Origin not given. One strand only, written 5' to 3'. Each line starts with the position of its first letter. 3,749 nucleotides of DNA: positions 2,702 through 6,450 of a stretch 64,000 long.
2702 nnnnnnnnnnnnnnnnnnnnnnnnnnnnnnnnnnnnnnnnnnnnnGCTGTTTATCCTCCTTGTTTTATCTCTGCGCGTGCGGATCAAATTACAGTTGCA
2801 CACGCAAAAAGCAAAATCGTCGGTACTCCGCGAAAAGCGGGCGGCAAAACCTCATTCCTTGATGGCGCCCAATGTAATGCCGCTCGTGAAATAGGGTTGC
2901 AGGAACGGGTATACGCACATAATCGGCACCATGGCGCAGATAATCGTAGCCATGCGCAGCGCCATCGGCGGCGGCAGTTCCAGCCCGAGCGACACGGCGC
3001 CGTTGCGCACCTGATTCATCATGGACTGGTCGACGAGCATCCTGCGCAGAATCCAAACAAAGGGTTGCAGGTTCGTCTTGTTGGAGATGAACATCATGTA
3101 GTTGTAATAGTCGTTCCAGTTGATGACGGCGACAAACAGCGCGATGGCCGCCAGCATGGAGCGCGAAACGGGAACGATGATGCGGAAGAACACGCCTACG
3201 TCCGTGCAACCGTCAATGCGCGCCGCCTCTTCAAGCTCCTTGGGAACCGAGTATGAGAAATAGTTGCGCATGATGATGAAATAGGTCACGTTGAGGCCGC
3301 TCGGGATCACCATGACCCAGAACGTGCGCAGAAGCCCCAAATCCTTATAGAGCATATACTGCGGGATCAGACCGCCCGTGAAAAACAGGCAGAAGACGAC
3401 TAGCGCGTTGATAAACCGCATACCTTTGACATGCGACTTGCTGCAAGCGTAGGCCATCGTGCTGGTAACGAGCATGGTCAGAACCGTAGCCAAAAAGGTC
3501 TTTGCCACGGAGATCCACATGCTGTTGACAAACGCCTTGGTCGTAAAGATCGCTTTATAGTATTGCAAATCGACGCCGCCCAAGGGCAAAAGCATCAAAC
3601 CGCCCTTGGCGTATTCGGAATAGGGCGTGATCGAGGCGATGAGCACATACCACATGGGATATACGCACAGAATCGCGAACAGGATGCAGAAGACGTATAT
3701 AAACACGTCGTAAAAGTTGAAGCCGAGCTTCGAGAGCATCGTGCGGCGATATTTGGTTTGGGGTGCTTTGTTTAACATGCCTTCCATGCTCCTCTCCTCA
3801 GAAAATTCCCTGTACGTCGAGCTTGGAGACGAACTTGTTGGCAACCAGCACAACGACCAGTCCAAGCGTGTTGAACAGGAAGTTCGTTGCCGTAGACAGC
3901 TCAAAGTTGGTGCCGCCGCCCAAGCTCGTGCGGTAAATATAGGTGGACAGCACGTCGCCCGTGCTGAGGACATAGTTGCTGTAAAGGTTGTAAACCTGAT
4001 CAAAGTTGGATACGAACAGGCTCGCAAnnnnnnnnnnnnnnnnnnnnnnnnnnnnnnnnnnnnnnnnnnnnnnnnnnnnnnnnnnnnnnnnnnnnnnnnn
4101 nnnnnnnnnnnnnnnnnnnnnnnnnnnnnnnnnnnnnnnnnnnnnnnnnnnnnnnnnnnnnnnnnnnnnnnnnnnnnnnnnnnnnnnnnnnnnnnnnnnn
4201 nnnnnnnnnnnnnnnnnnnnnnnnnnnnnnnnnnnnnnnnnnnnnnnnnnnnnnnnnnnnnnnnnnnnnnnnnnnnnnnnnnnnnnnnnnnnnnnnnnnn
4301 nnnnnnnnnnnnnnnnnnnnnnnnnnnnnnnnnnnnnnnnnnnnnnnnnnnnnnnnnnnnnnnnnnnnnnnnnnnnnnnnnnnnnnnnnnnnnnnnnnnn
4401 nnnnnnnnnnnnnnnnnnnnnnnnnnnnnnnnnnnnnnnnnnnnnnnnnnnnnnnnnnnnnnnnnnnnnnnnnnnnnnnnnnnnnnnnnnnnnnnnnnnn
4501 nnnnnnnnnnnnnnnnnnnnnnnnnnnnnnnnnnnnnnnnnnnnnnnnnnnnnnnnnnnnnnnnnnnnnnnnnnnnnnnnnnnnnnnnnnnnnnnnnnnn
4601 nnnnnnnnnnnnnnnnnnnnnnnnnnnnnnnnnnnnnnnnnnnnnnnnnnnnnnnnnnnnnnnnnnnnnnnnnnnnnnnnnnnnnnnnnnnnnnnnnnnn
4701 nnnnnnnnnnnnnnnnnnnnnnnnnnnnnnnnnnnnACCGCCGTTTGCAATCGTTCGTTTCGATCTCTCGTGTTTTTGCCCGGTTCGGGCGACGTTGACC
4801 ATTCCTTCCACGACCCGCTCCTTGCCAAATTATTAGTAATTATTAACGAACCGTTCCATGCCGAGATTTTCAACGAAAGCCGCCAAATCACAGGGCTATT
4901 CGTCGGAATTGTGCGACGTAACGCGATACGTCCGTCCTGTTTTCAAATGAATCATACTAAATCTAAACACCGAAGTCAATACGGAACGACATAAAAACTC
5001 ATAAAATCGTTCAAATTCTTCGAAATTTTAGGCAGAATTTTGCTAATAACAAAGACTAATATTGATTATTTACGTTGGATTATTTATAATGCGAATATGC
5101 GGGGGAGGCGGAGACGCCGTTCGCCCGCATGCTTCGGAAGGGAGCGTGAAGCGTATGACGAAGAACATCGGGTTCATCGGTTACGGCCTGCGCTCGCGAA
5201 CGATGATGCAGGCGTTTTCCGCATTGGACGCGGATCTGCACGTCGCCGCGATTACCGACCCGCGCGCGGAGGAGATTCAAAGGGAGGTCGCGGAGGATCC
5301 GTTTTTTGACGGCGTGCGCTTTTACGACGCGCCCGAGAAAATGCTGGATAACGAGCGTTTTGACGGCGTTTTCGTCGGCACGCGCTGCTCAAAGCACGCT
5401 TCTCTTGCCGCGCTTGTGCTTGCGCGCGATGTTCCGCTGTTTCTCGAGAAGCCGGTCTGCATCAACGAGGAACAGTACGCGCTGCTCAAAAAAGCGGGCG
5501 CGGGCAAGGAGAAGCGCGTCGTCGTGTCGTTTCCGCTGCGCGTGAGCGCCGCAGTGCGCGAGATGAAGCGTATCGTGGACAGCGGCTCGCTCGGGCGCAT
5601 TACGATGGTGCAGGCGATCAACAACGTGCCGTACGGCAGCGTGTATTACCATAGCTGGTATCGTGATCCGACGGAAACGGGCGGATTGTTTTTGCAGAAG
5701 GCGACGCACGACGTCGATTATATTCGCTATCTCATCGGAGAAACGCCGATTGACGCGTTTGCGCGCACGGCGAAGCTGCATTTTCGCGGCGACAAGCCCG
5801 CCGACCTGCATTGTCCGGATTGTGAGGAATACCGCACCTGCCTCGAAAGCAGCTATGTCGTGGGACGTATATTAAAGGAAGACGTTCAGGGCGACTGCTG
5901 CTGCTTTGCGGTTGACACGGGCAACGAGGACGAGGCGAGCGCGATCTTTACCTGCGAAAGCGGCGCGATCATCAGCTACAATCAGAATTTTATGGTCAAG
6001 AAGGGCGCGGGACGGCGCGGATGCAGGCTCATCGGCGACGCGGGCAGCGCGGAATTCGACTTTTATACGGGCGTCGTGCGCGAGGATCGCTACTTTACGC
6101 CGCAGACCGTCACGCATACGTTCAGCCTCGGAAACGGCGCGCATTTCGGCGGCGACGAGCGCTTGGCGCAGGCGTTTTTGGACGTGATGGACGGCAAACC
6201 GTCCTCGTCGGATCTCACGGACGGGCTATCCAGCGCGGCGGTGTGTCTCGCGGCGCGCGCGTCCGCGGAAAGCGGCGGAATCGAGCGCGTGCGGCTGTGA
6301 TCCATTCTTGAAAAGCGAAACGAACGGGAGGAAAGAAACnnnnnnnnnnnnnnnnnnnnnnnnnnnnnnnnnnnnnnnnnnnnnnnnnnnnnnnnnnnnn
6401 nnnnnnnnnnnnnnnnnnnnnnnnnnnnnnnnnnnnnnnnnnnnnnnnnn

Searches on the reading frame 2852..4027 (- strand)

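Call 50: search_protein_families(library=pfam, max_evalue=0.00001, proteins=[window:2852-4027:-])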
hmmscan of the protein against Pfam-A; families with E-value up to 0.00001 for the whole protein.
window:2852-4027:- (391 aa): 1 family
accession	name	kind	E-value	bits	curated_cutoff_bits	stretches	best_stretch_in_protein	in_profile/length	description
PF00528.27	BPD_transp_1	-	3.8e-10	40.2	26.4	1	209-382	33-180/184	Binding-protein-dependent transport system inner membrane component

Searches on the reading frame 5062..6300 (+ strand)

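Call 50: search_protein_families(library=pfam, max_evalue=0.00001, proteins=[window:5062-6300:+])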
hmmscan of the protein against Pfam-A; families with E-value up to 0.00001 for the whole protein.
window:5062-6300:+ (412 aa): 3 families
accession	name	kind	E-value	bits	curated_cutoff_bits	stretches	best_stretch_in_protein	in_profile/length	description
PF22725.1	GFO_IDH_MocA_C3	-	1.6e-19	70.6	27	1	165-330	1-123/124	GFO/IDH/MocA C-terminal domain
PF02894.22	GFO_IDH_MocA_C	-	2.7e-16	60.5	22.9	1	169-406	1-214/218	Oxidoreductase family, C-terminal alpha/beta domain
PF01408.29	GFO_IDH_MocA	-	3.6e-14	53.9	24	1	35-156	2-119/120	Oxidoreductase family, NAD-binding Rossmann fold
